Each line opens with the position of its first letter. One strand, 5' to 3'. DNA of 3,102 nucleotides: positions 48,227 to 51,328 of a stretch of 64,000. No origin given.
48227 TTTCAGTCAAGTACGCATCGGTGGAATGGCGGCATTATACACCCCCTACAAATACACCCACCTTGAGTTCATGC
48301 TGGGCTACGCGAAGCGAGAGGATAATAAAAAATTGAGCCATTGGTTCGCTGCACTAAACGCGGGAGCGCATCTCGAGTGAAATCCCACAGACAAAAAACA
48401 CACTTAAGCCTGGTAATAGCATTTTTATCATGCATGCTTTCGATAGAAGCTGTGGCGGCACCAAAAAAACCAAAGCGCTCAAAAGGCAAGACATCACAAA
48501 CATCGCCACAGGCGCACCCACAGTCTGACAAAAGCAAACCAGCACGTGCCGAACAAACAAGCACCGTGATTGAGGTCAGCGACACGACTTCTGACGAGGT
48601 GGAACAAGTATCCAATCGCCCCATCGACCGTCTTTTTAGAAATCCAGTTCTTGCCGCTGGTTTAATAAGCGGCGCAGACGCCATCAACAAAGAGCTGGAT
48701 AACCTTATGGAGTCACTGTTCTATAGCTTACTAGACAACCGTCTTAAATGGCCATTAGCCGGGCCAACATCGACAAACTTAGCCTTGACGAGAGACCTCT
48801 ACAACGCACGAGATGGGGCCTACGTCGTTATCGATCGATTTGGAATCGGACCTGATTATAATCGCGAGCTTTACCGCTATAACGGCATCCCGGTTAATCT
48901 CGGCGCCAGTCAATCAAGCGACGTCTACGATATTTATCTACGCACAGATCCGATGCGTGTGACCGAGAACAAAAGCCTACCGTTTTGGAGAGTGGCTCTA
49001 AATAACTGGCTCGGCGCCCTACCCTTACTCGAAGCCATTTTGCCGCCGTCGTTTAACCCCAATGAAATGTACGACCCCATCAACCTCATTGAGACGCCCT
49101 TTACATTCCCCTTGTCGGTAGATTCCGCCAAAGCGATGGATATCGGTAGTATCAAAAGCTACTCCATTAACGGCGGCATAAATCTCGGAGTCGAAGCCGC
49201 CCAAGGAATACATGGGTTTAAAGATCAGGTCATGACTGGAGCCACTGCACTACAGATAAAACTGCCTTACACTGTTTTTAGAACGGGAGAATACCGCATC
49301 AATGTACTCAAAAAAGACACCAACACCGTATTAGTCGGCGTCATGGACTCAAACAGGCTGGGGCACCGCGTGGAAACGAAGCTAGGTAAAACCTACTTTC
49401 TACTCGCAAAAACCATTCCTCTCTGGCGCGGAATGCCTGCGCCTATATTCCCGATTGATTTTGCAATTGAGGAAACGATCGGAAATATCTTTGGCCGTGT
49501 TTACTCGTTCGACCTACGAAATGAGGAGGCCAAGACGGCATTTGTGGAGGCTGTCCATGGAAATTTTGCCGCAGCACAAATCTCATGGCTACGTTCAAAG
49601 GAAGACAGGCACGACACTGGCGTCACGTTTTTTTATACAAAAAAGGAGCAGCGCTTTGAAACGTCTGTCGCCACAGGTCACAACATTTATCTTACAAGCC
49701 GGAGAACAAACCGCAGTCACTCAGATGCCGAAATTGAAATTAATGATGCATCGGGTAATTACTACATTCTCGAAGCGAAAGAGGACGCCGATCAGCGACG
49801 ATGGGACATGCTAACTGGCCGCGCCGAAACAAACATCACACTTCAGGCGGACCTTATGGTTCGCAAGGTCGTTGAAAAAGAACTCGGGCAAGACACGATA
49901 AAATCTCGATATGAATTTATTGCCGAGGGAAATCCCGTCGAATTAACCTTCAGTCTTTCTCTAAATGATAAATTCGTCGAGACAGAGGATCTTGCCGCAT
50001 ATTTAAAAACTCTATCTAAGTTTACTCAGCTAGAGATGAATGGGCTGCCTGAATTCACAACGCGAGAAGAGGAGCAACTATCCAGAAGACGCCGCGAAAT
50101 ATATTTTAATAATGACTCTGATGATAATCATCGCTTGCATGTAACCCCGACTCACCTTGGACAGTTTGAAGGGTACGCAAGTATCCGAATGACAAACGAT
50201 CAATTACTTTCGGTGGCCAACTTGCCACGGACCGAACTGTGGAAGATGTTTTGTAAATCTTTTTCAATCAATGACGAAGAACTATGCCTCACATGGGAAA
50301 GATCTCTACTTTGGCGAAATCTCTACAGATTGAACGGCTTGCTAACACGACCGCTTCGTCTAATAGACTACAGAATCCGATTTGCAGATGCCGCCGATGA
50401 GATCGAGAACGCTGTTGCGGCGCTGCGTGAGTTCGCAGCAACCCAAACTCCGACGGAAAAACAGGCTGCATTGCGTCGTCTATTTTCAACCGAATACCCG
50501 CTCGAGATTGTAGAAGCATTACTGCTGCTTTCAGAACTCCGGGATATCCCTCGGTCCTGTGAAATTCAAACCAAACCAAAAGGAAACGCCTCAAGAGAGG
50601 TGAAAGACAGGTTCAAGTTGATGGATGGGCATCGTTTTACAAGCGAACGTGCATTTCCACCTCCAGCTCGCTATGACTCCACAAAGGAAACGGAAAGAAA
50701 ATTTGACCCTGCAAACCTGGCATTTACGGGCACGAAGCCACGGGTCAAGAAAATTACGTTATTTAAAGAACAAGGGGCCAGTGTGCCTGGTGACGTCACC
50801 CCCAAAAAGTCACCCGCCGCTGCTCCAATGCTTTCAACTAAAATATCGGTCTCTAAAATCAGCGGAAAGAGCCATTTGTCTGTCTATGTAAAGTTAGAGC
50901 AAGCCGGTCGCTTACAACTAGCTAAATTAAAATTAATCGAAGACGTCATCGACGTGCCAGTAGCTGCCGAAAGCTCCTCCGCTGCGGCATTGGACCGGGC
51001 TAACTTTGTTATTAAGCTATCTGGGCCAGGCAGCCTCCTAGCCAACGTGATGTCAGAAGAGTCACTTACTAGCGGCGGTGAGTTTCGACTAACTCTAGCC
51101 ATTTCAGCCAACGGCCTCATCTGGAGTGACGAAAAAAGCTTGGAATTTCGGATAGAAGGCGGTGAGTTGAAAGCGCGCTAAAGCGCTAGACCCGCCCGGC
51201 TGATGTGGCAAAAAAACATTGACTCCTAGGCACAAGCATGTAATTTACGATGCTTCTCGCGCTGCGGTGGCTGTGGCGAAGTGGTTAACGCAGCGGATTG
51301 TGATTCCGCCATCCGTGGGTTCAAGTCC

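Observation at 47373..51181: Translationally coupled orphan pair: beta-rich secreted protein plus 934-aa secreted giant with no recognisable domains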

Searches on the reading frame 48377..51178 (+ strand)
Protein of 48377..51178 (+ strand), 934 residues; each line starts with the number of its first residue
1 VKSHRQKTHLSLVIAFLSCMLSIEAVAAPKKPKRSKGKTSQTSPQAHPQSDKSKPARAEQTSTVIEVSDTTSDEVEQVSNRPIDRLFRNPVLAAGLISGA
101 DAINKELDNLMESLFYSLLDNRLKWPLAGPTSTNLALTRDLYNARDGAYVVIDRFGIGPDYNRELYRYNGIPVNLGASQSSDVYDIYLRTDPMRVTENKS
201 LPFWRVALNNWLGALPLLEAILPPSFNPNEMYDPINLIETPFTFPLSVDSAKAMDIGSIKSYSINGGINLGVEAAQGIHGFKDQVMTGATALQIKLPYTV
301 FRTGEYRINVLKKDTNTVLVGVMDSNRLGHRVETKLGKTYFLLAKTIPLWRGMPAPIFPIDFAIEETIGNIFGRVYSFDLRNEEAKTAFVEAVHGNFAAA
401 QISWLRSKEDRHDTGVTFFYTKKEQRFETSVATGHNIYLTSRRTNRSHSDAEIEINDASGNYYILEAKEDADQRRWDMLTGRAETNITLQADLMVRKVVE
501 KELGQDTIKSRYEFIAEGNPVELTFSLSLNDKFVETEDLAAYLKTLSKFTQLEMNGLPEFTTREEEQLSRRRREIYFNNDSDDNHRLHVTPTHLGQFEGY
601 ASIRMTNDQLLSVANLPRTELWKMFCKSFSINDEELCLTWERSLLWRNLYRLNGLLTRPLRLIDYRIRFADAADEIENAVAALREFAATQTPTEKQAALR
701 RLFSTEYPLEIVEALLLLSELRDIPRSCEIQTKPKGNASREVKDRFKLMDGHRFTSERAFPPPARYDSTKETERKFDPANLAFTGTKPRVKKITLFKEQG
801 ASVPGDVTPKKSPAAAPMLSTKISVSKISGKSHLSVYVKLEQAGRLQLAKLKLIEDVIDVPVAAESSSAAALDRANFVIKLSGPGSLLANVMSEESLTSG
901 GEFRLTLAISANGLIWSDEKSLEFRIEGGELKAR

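Call 6: search_protein_families(library=pfam, proteins=[window:48377-51178:+], max_evalue=1)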
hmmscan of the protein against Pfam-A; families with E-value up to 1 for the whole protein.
window:48377-51178:+ (934 aa): 1 family
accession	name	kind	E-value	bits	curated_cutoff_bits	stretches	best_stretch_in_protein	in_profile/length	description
PF12988.13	TraQ_transposon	-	0.14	12.6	27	1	515-590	41-115/133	TraQ conjugal transfer protein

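Call 7: search_protein_families(library=ncbifam, proteins=[window:48377-51178:+], max_evalue=1)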
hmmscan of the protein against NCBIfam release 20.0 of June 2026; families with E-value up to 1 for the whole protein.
window:48377-51178:+ (934 aa): 0 families

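Call 8: find_homologous_proteins(query=window:48377-51178:+)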
Query window:48377-51178:+ (934 aa): 104 proteins with E <= 0.001 among 8000 candidates.
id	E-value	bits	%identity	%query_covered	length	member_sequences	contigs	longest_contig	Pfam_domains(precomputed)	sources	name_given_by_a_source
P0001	0.0e+0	1944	92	100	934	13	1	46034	-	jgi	-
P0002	0.0e+0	1939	91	100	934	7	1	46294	-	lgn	-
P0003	0.0e+0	1627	76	97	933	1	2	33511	-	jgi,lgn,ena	-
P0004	0.0e+0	1598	74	100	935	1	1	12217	-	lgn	-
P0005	0.0e+0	1582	76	95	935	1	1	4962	-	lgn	-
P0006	0.0e+0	1574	75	95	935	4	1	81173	-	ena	-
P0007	0.0e+0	1564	75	95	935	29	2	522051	-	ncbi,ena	-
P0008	0.0e+0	1562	73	100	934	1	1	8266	-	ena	-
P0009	0.0e+0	1553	71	100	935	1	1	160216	-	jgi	jgi:hypothetical protein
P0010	0.0e+0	1508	70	99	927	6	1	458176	-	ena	-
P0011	0.0e+0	1395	66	97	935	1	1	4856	-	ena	-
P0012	0.0e+0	1384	64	100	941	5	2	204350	-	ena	-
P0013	0.0e+0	1365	63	100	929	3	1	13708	-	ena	-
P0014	0.0e+0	1362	64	98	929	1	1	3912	-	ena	-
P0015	0.0e+0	1358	64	100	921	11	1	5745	-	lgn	-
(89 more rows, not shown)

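Call 15: search_solved_structures(query=A2, max_evalue=10, show_alignments=2)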
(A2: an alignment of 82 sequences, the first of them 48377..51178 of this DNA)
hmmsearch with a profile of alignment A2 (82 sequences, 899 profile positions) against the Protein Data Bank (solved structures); distinct sequences matched with E-value up to 10: 3.
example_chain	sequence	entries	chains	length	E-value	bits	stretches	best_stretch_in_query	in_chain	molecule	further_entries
8vsj_C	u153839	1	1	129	0.039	15.4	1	574-661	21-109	Superantigen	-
8xlk_D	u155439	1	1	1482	1.8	9.9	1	707-775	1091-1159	Glutamate receptor ionotropic, NMDA 2B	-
9pzs_D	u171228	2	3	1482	1.8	9.9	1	707-775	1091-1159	Glutamate receptor ionotropic, NMDA 2B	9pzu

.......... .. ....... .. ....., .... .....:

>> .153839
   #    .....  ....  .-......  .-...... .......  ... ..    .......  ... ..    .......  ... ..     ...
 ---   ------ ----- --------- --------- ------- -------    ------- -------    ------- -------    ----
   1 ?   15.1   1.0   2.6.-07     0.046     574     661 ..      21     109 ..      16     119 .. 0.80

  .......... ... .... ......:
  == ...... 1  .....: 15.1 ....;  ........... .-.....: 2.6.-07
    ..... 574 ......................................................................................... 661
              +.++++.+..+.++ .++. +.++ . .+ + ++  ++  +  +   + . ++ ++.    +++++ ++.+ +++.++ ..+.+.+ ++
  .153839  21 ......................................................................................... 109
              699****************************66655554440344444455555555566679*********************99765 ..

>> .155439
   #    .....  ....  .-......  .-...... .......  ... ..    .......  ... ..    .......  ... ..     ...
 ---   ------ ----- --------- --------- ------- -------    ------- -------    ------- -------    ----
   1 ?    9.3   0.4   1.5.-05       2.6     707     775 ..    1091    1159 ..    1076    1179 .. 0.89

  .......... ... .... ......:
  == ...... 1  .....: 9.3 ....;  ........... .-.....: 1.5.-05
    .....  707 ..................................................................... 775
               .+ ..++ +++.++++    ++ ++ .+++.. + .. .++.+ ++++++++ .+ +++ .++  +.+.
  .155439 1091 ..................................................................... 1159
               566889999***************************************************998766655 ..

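Call 17: find_related_loci(query=A2, collection=genome_contigs, flank=6000)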
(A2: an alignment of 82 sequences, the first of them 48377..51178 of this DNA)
Query A2 (934 aa) in genome_contigs; peptide patterns used: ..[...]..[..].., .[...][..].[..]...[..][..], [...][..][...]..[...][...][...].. (x = any residue, [..] = any of these).
173 stretches matched a pattern; 56 encode a relative of the query (tblastn E <= 1e-3); 55 distinct loci.
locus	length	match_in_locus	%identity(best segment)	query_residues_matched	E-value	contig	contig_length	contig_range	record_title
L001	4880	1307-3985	76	43-934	0e+0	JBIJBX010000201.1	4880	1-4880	MAG: Oligoflexales bacterium isolate ME2006-08-10D11_3300044971_group2_bin84 Rohwer_bin1141_scaffold_25465_c1, whole gen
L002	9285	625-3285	76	49-934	0e+0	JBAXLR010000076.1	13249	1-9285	MAG: bacterium isolate ELA432 MAG432_76, whole genome shotgun sequence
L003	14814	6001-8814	64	1-934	0e+0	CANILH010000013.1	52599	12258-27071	MAG: Oligoflexales bacterium isolate RH-14apr17-458 genome assembly, contig: RH-14apr17-C1401, whole genome shotgun sequ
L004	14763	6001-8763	63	8-929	0e+0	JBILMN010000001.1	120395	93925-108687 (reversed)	MAG: Oligoflexales bacterium isolate ME2017-08-24_3300042518_group7_bin6 Rohwer_bin1145_scaffold_14_c1, whole genome sho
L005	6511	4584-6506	92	1-641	0e+0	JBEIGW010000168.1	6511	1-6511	MAG: Deltaproteobacteria bacterium isolate Sample-102-S76-bin-170 Sample_102_S76-bin_170-k141_800181, whole genome shotg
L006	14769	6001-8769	61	1-934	0e+0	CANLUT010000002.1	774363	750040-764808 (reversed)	MAG: Oligoflexales bacterium isolate ZE-Jul18-111 genome assembly, contig: ZE-Jul18-C2, whole genome shotgun sequence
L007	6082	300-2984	58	37-931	0e+0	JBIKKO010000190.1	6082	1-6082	MAG: Oligoflexales bacterium isolate ME2014-07-27_3300042368_group5_bin70 Rohwer_bin1144_scaffold_6761_c1, whole genome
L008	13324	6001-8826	53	9-932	0e+0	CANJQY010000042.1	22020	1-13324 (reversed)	MAG: Oligoflexales bacterium isolate RH-23may17-54 genome assembly, contig: RH-23may17-C17185, whole genome shotgun sequ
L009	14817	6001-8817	56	3-933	0e+0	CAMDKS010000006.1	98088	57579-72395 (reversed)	MAG: Bdellovibrio sp. ZAP7 isolate MsH-30jul19-160 genome assembly, contig: MsH-30jul19-C293, whole genome shotgun seque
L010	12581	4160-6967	49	1-933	0e+0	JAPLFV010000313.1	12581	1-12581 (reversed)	MAG: Proteobacteria bacterium isolate LacPavin_0818_WC50_MAG_42_9 LacPavin_0818_WC50_scaffold_549053, whole genome shotg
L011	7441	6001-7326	67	24-472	0e+0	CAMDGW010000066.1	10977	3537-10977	MAG: Pseudobacteriovorax antillogorgiicola isolate MoE-23oct19-104 genome assembly, contig: MoE-23oct19-C9052, whole gen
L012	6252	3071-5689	35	83-932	2e-177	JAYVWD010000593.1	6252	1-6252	MAG: Pseudomonadota bacterium isolate GL82_DN_concoct_127 GL82_DN_concoct_127_592, whole genome shotgun sequence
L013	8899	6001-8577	37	57-931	3e-173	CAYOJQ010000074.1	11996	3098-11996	MAG TPA_asm: uncultured Oligoflexales bacterium isolate SRP263991_co5_193 genome assembly, contig: NODE_10434_length_119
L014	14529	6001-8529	35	73-931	2e-170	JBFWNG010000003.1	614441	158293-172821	MAG: Oligoflexales bacterium isolate CA_2019_TPBF_107 NODE_92_length_614441_cov_17.100149_TPBF, whole genome shotgun seq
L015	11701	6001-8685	34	62-932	1e-167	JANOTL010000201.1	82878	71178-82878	MAG: Pseudomonadota bacterium isolate VAR_39_metabat_297 VAR_39_k141_6528229, whole genome shotgun sequence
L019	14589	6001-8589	37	82-931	4e-168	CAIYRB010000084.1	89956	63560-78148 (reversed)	MAG: uncultured proteobacterium isolate Umea_bin-10125 genome assembly, contig: bin-10125:084/212, whole genome shotgun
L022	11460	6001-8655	33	82-931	1e-152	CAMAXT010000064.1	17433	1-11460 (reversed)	MAG: Pseudobacteriovorax antillogorgiicola isolate MH-08apr19-170 genome assembly, contig: MH-08apr19-C7380, whole genom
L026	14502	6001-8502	34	83-931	3e-147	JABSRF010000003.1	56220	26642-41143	MAG: Oligoflexales bacterium isolate DT_79 DT-Oligoflexales-1_scaffold_3, whole genome shotgun sequence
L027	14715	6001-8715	32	3-931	4e-144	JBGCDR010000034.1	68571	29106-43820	MAG: Oligoflexales bacterium isolate SGMAG-68 contig34, whole genome shotgun sequence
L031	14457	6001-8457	30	83-931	1e-127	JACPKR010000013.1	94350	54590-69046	MAG: Deltaproteobacteria bacterium isolate NC_groundwater_500_Ag_S-0.1um_48_30 S35_SO-1_scaffold_151398, whole genome sh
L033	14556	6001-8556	29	80-932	2e-120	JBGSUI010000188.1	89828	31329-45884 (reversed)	MAG: Oligoflexales bacterium isolate JTS-AC429 k141_586770, whole genome shotgun sequence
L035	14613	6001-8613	30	60-932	5e-119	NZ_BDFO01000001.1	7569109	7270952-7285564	Oligoflexus tunisiensis strain Shr3, whole genome shotgun sequence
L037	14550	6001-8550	29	83-932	7e-115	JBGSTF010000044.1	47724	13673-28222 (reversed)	MAG: Oligoflexus sp. isolate JTS-AC4 k141_3288928, whole genome shotgun sequence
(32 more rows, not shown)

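Call 28: predict_structure(alignment_id=A2)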
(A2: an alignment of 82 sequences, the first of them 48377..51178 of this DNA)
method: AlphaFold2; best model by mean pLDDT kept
length: 934 residues; sequences in the alignment: 82
mean_pLDDT: 85.8   pTM: 0.81
mean pLDDT of the five models: 85.8, 84.0, 83.8, 82.6, 81.9
residues with pLDDT >= 90: 579; 70-90: 225; 50-70: 60; < 50: 70
segments of 3 or more residues with pLDDT < 50: 23-61, 74-102
pLDDT, mean of each block of 10 residues (from residue 1): 63 76 44 37 39 40 67 45 39 38 55 76 92 94 80 95 94 96 95 93 95 89 83 91 92 94 96 86 71 88 98 96 98 91 82 84 96 98 98 97 97 97 98 91 95 96 97 86 92 96 82 92 96 92 97 94 92 84 77 92 97 98 97 93 93 90 92 96 97 97 97 98 96 87 93 93 91 88 87 89 61 79 89 93 71 92 70 84 88 89 94 91 90 85
secondary structure, 60 per line:
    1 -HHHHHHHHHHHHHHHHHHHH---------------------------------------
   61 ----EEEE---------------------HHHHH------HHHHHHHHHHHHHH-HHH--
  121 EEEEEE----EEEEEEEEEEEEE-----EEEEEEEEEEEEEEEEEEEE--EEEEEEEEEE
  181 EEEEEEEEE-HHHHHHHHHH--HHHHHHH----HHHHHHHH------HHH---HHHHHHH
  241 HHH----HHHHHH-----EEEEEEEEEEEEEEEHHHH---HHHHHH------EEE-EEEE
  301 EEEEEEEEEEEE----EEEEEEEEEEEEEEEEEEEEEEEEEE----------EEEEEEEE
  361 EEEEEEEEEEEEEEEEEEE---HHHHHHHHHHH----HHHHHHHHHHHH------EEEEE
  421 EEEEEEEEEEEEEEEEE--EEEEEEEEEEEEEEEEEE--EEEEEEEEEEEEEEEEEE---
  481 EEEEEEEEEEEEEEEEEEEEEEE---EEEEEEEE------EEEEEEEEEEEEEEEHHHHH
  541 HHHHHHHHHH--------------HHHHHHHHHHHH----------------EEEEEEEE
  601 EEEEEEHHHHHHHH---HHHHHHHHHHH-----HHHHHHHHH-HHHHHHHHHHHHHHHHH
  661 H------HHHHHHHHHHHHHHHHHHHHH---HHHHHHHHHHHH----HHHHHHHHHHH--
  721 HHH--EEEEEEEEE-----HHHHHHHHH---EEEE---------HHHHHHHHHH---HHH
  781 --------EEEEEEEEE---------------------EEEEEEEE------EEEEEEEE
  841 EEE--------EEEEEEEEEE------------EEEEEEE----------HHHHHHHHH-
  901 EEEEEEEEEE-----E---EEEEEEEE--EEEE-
elements in order (helices of 4 or more, strands of 3 or more residues): H2-21 E65-68 H90-94 H101-114 E121-126 E131-143 E149-168 E171-189 H191-200 H203-209 H214-221 H234-243 H248-253 E259-273 H274-277 H281-286 E293-295 E297-312 E317-342 E353-379 H383-393 H398-409 E416-437 E440-457 E460-477 E481-503 E507-514 E521-535 H536-550 H565-576 E593-606 H607-614 H618-628 H634-642 H644-661 H668-688 H692-703 H708-718 E726-734 H740-748 E752-755 H765-774 E789-797 E819-826 E833-843 E852-861 E874-880 H891-899 E901-910 E920-927 E930-933
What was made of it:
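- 48458..48556 (+): Variable low-complexity spacer (residues 28-60, K/P/S/Q-rich here). pLDDT <50 (call 28).
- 48557..48583 (+): Conserved short strand box (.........; family pattern [VTI]-x-[IV]-[ED]-[FYV]-[DE]-[DE]). DSSP strand 65-68 in the model (call 28).
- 50195..50716 (+): Mainly helical region (residues 607-780). Call 28.
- Checked: The K/P/S/Q-rich tract of ORF2 is modelled as disordered, with pLDDT <50 for residues 23-61 and 74-102 (call 28).
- In the monomer model the strand box pairs in cis (DSSP strand 65-68, pLDDT about 67, call 28). There is a 110-residue all-helical region and a C-terminal beta domain (call 28).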

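Call 31: fold_search(model_id=the predicted structure, library=pdb)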
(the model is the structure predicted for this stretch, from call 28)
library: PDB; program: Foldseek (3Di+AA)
matches with E <= 10: 588; with E <= 0.001: 6
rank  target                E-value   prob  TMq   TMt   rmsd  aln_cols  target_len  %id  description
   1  6sln_A                2.6e-04  0.63  0.13  0.13  25.5       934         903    7  Structure of the RagAB peptide transporter (released 2020-05-20)
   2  6sli_B                5.6e-04  0.84  0.12  0.12  19.9       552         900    8  Structure of the RagAB peptide transporter (released 2020-05-20)
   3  6sml_B                6.8e-04  0.57  0.13  0.13  25.7       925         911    8  Structure of the RagAB peptide importer in the 'open-open' state (released 2020-05-20)
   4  5nec_A                7.8e-04  0.98  0.15  0.21  21.1       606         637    8  Crystal structure of the siderophore receptor PiuD from Pseudomonas aeruginosa (released 2018-02-07)
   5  6sln_B                9.0e-04  0.47  0.13  0.14  26.4      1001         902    7  Structure of the RagAB peptide transporter (released 2020-05-20)
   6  6slj_A                1.0e-03  0.63  0.12  0.13  22.7       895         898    7  Structure of the RagAB peptide transporter (released 2020-05-20)
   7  8aa4_A                1.4e-03  0.66  0.12  0.12  26.7       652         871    5  SusC components of the dextran utilisation system (utilisome) (released 2023-06-07)
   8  1kmp                  1.6e-03  0.97  0.18  0.24  22.6       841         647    7  Crystal structure of the Outer Membrane Transporter FecA Complexed with Ferric Citrate (released 2002-03-06)
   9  6h7v_A                1.8e-03  0.84  0.15  0.19  19.5       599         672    7  Crystal structure of BauA, the Ferric preacinetobactin receptor from Acinetobacter baumannii (released 2018-10-10)
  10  5fok_B                2.6e-03  0.82  0.15  0.20  21.0       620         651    8  Crystal structure of the siderophore receptor PiuA from Pseudomonas aeruginosa (released 2016-05-11)
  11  5nec_B                2.9e-03  0.92  0.15  0.20  17.1       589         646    8  Crystal structure of the siderophore receptor PiuD from Pseudomonas aeruginosa (released 2018-02-07)
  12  1po3_B                3.4e-03  0.96  0.18  0.24  23.5       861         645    7  Crystal structure of ferric citrate transporter FecA in complex with ferric citrate (released 2003-11-18)
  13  6zlt_B                3.9e-03  0.41  0.14  0.14  26.6       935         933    6  Open-open state of the Bt1762-Bt1763 levan transport system (released 2020-11-11)
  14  6h7f_A                4.1e-03  0.66  0.14  0.18  21.9       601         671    6  Crystal structure of BauA, the Ferric preacinetobactin receptor from Acinetobacter baumannii in complex with Fe3+-Prea (released 2018-10-10)
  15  8fbf_B                4.3e-03  0.14  0.08  0.09  28.2       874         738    8  Crystal structure of OrfX2 from Clostridium botulinum E1 (released 2022-12-21)
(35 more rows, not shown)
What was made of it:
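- On TonB-dependent transporter / SusC-RagA: Foldseek E 3e-4 to 1e-2 but TM 0.12-0.24 (call 31).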

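Call 35: fold_search(model_id=the predicted structure, library=viral)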
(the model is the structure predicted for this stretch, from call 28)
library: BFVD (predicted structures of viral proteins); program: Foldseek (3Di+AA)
matches with E <= 10: 285; with E <= 0.001: 0
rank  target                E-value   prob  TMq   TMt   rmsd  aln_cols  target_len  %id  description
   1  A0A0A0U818            9.9e-03  0.06  0.06  0.05  37.0      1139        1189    8  (no name in the UniProt tables at hand)
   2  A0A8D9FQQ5            3.3e-02  0.41  0.14  0.16  18.9       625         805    5  TonB-dependent receptor SusC [uncultured marine phage]
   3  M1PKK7                6.9e-02  0.99  0.10  0.52   7.9       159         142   12  (no name in the UniProt tables at hand)
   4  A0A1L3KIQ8            7.3e-02  0.06  0.06  0.10  36.3       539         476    9  Uncharacterized protein [Wenling levi-like virus 3]
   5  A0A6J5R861            8.0e-02  0.18  0.10  0.13  35.0       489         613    7  Autotransporter beta-domain containing protein [uncultured Caudovirales phage]
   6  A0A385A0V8            8.4e-02  0.08  0.06  0.10  27.1       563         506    8  (no name in the UniProt tables at hand)
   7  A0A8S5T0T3            8.8e-02  0.44  0.06  0.25   9.0       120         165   11  Uncharacterized protein [Siphoviridae sp. ctKFk2]
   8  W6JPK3                1.0e-01  0.87  0.08  0.15   6.8       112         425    8  Fusolin like protein [Alphaentomopoxvirus acuprea]
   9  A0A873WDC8            1.4e-01  0.04  0.06  0.09  28.4       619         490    7  Uncharacterized protein [Klebsiella phage Miami]
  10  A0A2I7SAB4            2.1e-01  0.11  0.10  0.21  19.3       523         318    7  (no name in the UniProt tables at hand)
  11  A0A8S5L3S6            2.2e-01  0.04  0.06  0.11  37.7       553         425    9  Maturation protein [ssRNA phage SRR6960799_19]
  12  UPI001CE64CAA         2.7e-01  0.04  0.09  0.10  65.0       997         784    7  (no name look-up for this kind of identifier)
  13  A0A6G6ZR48            2.8e-01  0.63  0.08  0.29   5.3       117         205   11  (no name in the UniProt tables at hand)
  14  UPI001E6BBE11         2.8e-01  0.28  0.07  0.14  25.3       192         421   11  (no name look-up for this kind of identifier)
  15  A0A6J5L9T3            2.8e-01  0.13  0.11  0.15  34.3       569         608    7  Autotransporter beta-domain containing protein [uncultured Caudovirales phage]
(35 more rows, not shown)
